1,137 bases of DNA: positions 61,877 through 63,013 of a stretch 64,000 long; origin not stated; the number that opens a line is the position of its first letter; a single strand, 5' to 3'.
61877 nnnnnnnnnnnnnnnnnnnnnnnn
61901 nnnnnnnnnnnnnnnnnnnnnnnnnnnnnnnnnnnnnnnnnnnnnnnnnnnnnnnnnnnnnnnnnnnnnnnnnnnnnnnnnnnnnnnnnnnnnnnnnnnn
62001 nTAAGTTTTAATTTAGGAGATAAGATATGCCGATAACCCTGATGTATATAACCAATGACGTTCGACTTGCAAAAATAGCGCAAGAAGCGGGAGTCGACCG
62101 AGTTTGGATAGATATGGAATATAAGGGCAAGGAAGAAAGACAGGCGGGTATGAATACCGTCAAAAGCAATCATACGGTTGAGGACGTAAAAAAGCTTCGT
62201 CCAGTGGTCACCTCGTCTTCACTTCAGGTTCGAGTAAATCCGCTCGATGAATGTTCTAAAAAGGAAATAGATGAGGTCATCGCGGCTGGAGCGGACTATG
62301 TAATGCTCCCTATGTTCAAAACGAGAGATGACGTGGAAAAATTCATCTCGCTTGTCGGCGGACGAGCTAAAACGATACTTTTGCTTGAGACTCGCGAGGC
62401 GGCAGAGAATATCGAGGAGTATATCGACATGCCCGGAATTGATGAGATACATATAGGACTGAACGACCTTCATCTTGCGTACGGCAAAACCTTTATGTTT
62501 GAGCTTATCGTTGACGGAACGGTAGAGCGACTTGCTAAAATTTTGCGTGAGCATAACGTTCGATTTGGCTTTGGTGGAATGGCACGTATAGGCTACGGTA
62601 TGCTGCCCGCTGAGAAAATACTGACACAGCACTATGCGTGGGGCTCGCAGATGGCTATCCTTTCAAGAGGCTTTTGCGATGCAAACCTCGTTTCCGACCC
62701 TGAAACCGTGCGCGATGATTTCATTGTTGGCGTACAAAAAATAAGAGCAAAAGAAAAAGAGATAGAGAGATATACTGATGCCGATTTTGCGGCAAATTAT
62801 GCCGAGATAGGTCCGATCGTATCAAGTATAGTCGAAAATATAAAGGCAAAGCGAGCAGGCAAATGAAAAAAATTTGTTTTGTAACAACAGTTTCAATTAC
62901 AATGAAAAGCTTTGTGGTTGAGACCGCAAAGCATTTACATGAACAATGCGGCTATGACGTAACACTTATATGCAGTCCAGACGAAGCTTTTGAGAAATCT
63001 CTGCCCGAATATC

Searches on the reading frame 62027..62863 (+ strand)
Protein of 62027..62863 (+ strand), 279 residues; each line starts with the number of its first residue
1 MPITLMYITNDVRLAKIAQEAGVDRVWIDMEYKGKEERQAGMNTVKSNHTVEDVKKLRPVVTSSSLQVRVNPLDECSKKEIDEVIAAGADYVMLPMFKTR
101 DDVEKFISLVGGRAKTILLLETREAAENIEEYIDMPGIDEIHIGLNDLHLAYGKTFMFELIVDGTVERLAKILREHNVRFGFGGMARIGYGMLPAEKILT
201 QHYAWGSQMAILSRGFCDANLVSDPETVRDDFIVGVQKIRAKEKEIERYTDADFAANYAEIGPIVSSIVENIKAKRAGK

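Call 70: find_encoding_contigs(protein=window:62027-62863:+, flank=10000, max_places=1)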
Protein window:62027-62863:+ (279 aa): 7 contigs read that carry it; 1 place shown.
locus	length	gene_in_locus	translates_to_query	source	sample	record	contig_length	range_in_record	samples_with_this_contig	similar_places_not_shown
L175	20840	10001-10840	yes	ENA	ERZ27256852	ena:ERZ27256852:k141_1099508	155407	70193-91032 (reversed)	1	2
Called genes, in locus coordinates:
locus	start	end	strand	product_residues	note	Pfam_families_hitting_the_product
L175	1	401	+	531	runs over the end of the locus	PF01547:SBP_bac_1, PF13416:SBP_bac_8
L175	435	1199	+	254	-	PF00106:adh_short, PF08659:KR, PF13561:adh_short_C2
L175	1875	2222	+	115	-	PF05635:23S_rRNA_IVP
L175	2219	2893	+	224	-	-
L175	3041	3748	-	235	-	PF14808:TMEM164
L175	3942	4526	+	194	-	PF02659:Mntp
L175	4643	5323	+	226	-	PF01791:DeoC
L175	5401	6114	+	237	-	PF01048:PNP_UDP_1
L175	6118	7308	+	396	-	PF01676:Metalloenzyme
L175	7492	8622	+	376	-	PF01041:DegT_DnrJ_EryC1, PF00155:Aminotran_1_2 (weak), PF01212:Beta_elim_lyase (weak), PF00266:Aminotran_5 (weak)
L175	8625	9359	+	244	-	PF02397:Bac_transf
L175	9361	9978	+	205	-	PF17836:PglD_N, PF25084:LbH_EIF2B (faint), PF25087:GMPPB_C (weak), PF14602:Hexapep_2 (faint), PF00132:Hexapep (weak)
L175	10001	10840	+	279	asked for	PF03328:HpcH_HpaI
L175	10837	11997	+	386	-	PF13477:Glyco_trans_4_2, PF13579:Glyco_trans_4_4, PF13439:Glyco_transf_4, PF00534:Glycos_transf_1, PF20706:GT4-conflict (weak), PF13692:Glyco_trans_1_4, PF13524:Glyco_trans_1_2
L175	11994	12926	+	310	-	PF00389:2-Hacid_dh, PF02826:2-Hacid_dh_C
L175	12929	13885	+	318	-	PF00535:Glycos_transf_2, PF10111:Glyco_tranf_2_2, PF13641:Glyco_tranf_2_3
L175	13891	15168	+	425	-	-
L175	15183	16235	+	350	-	PF01757:Acyl_transf_3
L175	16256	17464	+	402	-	PF13439:Glyco_transf_4, PF13692:Glyco_trans_1_4, PF00534:Glycos_transf_1, PF20706:GT4-conflict (weak)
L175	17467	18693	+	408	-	-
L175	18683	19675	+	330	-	-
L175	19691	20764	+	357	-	PF00535:Glycos_transf_2, PF10111:Glyco_tranf_2_2, PF13641:Glyco_tranf_2_3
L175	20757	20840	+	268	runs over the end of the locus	PF04991:LicD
